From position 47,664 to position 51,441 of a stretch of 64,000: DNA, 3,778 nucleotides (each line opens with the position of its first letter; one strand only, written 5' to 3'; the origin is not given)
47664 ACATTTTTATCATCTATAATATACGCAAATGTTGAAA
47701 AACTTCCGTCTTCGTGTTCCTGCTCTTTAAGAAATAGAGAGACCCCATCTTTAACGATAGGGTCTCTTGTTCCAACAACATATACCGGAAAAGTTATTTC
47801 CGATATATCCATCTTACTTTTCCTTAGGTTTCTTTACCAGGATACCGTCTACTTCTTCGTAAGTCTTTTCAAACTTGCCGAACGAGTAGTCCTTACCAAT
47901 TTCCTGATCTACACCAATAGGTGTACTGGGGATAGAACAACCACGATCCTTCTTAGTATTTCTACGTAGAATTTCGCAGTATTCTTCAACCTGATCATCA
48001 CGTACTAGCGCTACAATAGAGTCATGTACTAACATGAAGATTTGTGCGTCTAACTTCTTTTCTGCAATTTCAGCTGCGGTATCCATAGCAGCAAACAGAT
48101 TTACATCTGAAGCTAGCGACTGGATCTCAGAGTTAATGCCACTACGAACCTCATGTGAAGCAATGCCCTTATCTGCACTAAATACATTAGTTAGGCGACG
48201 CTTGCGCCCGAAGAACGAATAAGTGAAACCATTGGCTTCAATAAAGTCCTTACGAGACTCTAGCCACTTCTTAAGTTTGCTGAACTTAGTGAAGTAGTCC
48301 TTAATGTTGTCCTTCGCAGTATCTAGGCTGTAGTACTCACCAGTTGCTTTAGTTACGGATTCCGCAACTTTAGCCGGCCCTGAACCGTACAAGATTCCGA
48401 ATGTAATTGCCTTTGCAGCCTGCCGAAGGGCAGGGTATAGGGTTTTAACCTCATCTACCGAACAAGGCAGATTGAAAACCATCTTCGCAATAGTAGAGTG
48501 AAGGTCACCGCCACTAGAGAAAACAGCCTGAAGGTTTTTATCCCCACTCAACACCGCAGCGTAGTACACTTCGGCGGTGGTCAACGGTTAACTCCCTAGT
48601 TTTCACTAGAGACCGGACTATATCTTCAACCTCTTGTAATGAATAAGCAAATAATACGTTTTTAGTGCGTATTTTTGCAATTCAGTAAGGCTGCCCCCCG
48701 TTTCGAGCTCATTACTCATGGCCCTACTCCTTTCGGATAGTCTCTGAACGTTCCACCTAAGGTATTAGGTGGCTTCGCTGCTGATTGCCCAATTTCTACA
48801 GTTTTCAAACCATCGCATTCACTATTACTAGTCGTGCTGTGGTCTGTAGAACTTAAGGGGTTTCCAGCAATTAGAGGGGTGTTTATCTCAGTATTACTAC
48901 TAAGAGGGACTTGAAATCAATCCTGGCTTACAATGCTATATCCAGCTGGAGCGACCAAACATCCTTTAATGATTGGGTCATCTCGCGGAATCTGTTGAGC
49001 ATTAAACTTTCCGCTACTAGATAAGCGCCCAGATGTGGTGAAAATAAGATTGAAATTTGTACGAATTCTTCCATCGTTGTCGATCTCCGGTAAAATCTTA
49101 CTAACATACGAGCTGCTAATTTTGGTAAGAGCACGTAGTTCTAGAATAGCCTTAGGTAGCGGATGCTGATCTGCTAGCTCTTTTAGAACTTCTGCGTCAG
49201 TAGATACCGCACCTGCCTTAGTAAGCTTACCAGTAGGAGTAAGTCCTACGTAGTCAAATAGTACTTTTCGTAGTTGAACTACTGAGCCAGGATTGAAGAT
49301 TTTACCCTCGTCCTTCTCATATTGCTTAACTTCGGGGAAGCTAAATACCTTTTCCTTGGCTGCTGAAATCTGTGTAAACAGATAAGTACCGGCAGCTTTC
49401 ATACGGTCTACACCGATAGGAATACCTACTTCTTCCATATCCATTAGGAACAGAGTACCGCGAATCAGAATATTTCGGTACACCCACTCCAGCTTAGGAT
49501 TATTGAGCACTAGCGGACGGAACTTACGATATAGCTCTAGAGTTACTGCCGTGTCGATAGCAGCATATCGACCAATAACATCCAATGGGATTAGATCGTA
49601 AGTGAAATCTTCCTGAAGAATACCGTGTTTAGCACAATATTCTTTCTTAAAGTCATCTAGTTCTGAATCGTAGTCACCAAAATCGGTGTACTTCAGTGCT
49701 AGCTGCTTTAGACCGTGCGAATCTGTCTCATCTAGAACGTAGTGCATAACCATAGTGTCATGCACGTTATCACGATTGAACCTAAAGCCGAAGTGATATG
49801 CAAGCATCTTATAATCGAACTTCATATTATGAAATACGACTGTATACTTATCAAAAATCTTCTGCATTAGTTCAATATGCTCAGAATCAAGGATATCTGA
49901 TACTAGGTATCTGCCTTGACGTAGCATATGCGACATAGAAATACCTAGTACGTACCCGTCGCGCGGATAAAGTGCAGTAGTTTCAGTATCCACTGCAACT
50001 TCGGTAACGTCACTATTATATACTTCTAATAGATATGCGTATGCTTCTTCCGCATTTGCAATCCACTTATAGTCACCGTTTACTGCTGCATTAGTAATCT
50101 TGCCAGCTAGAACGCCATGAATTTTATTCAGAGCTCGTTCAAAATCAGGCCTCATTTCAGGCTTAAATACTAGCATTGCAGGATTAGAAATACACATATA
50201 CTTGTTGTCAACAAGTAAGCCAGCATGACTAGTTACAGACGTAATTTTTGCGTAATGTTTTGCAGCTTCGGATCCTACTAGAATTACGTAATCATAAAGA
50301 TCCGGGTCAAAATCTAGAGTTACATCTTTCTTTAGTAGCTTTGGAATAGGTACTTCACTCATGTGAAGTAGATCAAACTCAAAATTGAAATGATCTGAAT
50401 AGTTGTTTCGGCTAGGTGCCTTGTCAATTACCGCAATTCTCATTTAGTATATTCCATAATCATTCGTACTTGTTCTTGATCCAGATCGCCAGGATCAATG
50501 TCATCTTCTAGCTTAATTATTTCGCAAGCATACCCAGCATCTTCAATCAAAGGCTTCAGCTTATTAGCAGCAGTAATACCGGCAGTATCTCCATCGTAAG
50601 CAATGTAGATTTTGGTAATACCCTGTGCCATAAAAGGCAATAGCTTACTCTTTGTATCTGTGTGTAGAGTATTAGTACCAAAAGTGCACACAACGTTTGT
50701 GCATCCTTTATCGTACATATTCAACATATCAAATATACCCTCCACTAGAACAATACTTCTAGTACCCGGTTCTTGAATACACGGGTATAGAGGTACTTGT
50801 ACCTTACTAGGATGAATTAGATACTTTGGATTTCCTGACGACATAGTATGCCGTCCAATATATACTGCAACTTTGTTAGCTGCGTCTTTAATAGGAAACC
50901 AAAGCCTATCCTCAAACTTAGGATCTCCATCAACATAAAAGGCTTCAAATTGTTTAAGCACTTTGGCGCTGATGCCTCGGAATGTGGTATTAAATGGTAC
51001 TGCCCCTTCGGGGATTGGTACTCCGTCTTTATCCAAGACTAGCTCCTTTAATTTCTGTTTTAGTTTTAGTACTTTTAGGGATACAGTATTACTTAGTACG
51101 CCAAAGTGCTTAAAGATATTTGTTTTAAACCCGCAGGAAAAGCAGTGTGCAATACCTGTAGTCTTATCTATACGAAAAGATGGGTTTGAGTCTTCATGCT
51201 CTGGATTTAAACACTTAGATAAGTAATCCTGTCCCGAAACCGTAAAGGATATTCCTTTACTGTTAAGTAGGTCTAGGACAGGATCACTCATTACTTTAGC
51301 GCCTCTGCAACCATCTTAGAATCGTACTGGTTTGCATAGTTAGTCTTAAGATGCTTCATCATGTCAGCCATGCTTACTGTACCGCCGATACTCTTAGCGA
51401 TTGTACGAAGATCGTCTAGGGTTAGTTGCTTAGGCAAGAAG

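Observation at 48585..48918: Group I intron splitting the family A DNA polymerase gene at motif A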

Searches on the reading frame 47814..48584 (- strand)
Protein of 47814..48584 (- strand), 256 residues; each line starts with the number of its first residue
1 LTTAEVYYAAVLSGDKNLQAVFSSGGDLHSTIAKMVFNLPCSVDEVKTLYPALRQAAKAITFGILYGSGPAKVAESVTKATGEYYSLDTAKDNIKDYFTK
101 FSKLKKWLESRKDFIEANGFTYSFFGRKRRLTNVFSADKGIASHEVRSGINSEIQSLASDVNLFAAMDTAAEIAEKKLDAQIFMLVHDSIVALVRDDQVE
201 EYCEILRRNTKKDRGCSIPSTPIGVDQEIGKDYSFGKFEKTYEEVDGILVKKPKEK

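Call 5: search_protein_families(library=pfam, proteins=[window:47814-48584:-])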
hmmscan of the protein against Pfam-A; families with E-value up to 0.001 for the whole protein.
window:47814-48584:- (256 aa): 1 family
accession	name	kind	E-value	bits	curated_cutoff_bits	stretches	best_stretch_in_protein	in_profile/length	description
PF00476.26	DNA_pol_A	-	1.7e-40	139.6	34.3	1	5-233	163-379/381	DNA polymerase family A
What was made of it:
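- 47814..48584 (-): Polymerase exon 2: rest of motif A (LTTAE...), motifs B and C, and the stop codon. Pfam DNA_pol_A profile positions 163-379 (call 5).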

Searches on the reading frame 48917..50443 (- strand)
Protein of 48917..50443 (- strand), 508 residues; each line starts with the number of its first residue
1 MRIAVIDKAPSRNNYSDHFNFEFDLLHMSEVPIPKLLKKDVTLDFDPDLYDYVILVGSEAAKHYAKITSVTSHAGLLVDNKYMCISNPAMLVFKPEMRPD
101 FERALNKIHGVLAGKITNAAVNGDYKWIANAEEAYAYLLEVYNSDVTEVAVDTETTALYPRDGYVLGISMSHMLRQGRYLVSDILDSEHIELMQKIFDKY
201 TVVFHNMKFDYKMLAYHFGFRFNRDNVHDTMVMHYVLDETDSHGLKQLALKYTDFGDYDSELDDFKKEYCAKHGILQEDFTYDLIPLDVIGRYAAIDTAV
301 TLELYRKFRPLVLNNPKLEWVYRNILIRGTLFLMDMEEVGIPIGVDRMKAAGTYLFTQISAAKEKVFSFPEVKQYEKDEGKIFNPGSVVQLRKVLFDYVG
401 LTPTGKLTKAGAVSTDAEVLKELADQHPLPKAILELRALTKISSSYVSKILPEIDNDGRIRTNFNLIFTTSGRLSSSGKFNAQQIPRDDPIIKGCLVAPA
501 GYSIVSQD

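Call 5: search_protein_families(library=pfam, proteins=[window:48917-50443:-])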
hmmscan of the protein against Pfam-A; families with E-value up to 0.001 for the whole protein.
window:48917-50443:- (508 aa): 2 families
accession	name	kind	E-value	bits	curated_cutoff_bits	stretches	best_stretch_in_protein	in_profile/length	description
PF01612.26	DNA_pol_A_exo1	-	2.8e-28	99.3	23.6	1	125-311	1-171/173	3'-5' exonuclease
PF00476.26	DNA_pol_A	-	1.4e-25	90.5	34.3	1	374-508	22-158/381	DNA polymerase family A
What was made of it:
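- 48920..50443 (-): Polymerase exon 1: 3'-5' exonuclease domain plus the N-terminal part of the polymerase domain, ending with the motif A Asp codon GAU (48920-48922). Pfam DNA_pol_A_exo1 and DNA_pol_A profile positions 22-158 (call 5).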

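Call 6: search_dna_similar(query=window:48917-50443:-, collection=phages, mode=protein, max_rows=30)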
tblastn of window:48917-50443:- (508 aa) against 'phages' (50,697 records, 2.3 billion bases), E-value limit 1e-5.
Records with a match: 2084; places in all: 2086; records where one place covers at least 80% of the query: 915.
Best place of each record, by identity: <60% 2084.
By first word of the organism name: Vibrio 534; Salmonella 284; Microbacterium 205; Escherichia 202; Pseudomonas 102; Klebsiella 99; Gordonia 75; Listeria 74; Arthrobacter 47; Bacillus 46; and 74 more.
By host as written in the record: - 495; Microbacterium foliorum NRRL B-24224 SEA 101; Microbacterium foliorum NRRL B-24224 82; Escherichia coli 72; Listeria monocytogenes 52; Salmonella enterica subsp. enterica serovar Enteritidis PT1 39; Pseudomonas aeruginosa 39; Vibrio harveyi BAA-1116 36; and 411 more.
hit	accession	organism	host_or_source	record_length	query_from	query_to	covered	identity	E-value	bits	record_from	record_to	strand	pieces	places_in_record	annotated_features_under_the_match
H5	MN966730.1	Vibrio phage Cilsick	Vibrio harveyi BAA-1116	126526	1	508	100%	50.9%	2e-150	481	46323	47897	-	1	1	DNA polymerase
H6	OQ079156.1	Vibrio phage Rocket24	Vibrio harveyi BAA-1116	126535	1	508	100%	50.9%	2e-150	481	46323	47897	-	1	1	DNA polymerase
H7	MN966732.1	Vibrio phage Chester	Vibrio harveyi BAA-1116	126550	1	508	100%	50.9%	2e-150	481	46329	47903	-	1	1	DNA polymerase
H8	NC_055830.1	Vibrio phage Chester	Vibrio harveyi BAA-1116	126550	1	508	100%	50.9%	2e-150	481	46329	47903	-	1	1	DNA polymerase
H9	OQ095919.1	Vibrio phage Noelle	Vibrio harveyi BAA-1116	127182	1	508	100%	50.9%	2e-150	481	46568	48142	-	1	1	DNA polymerase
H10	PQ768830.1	Vibrio phage Pylo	Vibrio campbellii BB120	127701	1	508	100%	50.9%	3e-150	480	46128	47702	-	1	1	DNA polymerase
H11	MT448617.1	Vibrio phage River4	Vibrio harveyi BAA-1116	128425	1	508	100%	50.9%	3e-150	480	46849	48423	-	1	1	DNA polymerase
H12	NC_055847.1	Vibrio phage River4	Vibrio harveyi BAA-1116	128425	1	508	100%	50.9%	3e-150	480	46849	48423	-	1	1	DNA polymerase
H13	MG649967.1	Vibrio phage Thalassa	Vibrio harveyi BAA-1116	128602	1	508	100%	50.8%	3e-150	481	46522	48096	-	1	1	DNA polymerase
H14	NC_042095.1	Vibrio phage Thalassa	Vibrio harveyi BAA-1116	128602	1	508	100%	50.8%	3e-150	481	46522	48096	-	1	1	DNA polymerase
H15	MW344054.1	Vibrio phage Gary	Vibrio harveyi BAA-1116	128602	1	508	100%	50.7%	3e-150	480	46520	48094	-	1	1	DNA polymerase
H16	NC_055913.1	Vibrio phage Gary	Vibrio harveyi BAA-1116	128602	1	508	100%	50.7%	3e-150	480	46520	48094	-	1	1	DNA polymerase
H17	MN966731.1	Vibrio phage Chazly21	Vibrio harveyi BAA-1116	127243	1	508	100%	50.7%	5e-149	477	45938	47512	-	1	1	DNA polymerase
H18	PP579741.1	Enterobacter phage KKP_3711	Enterobacter sp. KKP_3684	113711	1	508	100%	50.6%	2e-149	478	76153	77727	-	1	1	DNA polymerase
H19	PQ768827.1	Vibrio phage Hades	Vibrio campbellii BB120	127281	1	508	100%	50.5%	3e-149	478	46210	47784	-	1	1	DNA polymerase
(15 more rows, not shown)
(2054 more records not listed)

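Call 9: get_annotated_region(hit=H14, flank=3000)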
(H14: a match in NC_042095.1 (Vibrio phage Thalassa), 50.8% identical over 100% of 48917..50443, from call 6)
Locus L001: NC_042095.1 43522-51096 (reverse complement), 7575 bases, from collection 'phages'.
description: Vibrio phage Thalassa, complete genome.
organism: Vibrio phage Thalassa (NCBI taxid 2570301)
taxonomy: Viruses; Duplodnaviria; Heunggongvirae; Uroviricota; Caudoviricetes; Demerecviridae; Ermolyevavirinae; Thalassavirus; Thalassavirus thalassa
host: Vibrio harveyi BAA-1116; source: Chesapeake Bay Oyster; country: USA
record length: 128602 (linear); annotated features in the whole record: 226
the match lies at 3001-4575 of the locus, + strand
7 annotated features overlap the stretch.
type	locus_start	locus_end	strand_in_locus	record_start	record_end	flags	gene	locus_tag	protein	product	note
CDS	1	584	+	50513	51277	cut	-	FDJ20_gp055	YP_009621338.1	D5 protein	gp55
CDS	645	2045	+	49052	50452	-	-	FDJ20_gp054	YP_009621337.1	putative replicative helicase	gp54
CDS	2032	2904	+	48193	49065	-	-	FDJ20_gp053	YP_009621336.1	DNA primase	gp53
CDS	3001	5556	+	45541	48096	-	-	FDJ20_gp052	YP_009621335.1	DNA polymerase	gp52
CDS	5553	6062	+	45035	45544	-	-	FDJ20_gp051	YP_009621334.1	hypothetical protein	gp51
CDS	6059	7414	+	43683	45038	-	-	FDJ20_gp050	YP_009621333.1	putative ATP-dependent helicase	gp50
CDS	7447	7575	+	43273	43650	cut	-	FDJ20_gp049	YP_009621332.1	hypothetical protein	gp49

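Call 12: find_related_loci(query=window:48920-50443:-, collection=viral_contigs, flank=4000)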
Query seq(508 aa) (508 aa) in viral_contigs; peptide patterns used: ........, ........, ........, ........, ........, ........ (x = any residue, [..] = any of these).
372 stretches matched a pattern; 360 encode a relative of the query (tblastn E <= 1e-3); the best 80 are kept; 80 distinct loci.
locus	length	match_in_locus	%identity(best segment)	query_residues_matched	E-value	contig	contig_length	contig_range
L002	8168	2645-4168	72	2-508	0e+0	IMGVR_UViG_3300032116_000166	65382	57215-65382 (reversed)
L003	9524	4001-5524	71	2-508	0e+0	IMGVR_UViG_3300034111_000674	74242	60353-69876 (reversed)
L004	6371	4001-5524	71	2-508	0e+0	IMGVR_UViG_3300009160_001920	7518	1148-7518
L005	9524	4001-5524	71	2-508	0e+0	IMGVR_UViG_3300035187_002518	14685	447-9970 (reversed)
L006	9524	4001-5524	71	2-508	0e+0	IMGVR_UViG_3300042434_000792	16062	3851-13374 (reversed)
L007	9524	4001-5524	71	2-508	0e+0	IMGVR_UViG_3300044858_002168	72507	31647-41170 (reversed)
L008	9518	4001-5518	73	2-508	0e+0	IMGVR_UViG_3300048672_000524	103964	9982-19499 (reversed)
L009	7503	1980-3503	71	2-508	0e+0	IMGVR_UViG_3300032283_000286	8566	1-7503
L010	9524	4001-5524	70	1-508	0e+0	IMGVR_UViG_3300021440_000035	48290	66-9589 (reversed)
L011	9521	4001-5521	70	2-508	0e+0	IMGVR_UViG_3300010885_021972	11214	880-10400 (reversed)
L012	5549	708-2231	71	2-508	0e+0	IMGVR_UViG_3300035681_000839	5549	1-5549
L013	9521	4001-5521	70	2-508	0e+0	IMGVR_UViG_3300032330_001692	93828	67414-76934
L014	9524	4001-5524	71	2-508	0e+0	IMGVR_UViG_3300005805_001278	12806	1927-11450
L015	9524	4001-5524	71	2-508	0e+0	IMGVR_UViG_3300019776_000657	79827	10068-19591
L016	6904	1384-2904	72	2-508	0e+0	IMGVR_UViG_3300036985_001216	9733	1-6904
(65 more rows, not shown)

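Call 31: search_protein_families(library=pfam, proteins=[L008:5925-6779:+], max_evalue=0.01)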
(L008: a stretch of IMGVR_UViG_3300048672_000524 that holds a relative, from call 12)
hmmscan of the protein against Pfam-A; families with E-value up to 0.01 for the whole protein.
L008:5925-6779:+ (284 aa): 2 families
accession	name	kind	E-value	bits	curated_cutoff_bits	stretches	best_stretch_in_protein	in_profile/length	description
PF14528.11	LAGLIDADG_3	-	9.3e-08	32.7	22.5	1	174-235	2-55/82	LAGLIDADG-like domain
PF00961.24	LAGLIDADG_1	-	0.0024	19.2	23.1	0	179-257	1-82/102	LAGLIDADG endonuclease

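Call 45: find_encoding_contigs(protein=window:48917-50443:-, flank=3000, max_places=4)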
Protein window:48917-50443:- (508 aa): 6 contigs read that carry it; 3 places shown.
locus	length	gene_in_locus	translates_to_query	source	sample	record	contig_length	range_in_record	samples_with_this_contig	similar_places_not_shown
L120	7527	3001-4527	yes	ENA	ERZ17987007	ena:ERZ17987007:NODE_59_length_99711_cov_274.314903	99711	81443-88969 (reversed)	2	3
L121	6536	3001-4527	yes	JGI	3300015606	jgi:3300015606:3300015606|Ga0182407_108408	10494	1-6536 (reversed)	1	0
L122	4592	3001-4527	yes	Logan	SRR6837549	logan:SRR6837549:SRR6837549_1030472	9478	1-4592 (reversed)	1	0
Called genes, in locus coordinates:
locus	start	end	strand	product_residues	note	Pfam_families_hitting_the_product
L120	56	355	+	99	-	-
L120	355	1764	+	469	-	PF03796:DnaB_C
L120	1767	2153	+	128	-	PF09424:YqeY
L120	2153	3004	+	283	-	PF01807:Zn_ribbon_DnaG, PF01751:Toprim, PF13155:Toprim_2, PF13362:Toprim_3 (weak), PF13662:Toprim_4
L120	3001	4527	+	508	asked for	PF01612:DNA_pol_A_exo1, PF00476:DNA_pol_A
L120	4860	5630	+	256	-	PF00476:DNA_pol_A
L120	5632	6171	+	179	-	-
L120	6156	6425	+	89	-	-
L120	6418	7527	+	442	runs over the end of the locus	PF00270:DEAD, PF04851:ResIII, PF00271:Helicase_C (weak)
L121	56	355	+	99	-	-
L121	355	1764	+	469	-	PF03796:DnaB_C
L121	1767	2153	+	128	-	PF09424:YqeY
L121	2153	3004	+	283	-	PF01807:Zn_ribbon_DnaG, PF01751:Toprim, PF13155:Toprim_2, PF13362:Toprim_3 (weak), PF13662:Toprim_4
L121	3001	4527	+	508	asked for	PF01612:DNA_pol_A_exo1, PF00476:DNA_pol_A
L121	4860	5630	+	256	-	PF00476:DNA_pol_A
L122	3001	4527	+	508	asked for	PF01612:DNA_pol_A_exo1, PF00476:DNA_pol_A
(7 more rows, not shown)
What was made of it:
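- The same contig was assembled from several samples, one at about 274x coverage (call 45). Gene callers in public assemblies call two genes here (call 45). The same contig was recovered from several samples, one at about 274x coverage (call 45), which suggests a replicating phage.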

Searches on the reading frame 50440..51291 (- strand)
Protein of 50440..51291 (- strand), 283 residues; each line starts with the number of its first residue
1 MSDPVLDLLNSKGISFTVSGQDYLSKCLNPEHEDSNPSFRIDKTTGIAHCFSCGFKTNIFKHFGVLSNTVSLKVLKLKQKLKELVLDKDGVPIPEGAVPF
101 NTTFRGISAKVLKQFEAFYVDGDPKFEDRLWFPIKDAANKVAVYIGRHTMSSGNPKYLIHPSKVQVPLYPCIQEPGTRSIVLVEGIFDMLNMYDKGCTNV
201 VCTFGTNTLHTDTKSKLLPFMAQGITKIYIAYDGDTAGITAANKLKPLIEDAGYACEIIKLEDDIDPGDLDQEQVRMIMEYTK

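Call 5: search_protein_families(library=pfam, proteins=[window:50440-51291:-])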
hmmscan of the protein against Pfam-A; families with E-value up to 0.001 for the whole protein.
window:50440-51291:- (283 aa): 6 families
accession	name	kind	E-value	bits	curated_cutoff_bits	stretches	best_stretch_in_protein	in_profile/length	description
PF13155.12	Toprim_2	-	8.7e-13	48.9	22.1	1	181-269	1-86/88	Toprim-like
PF13662.12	Toprim_4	-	7.9e-11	42.5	25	1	179-257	2-82/85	Toprim domain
PF01751.28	Toprim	-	8.5e-08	32.7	23.1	1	180-260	2-95/96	Toprim domain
PF01807.25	Zn_ribbon_DnaG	-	1.4e-07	31.7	24.9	1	7-63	17-70/98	CHC2 zinc finger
PF13362.12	Toprim_3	-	1.3e-06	29.1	27.2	1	180-272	2-90/95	Toprim domain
PF08275.17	DNAG_N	-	5.3e-05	23.8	26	1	125-158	74-107/128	DNA primase catalytic core, N-terminal domain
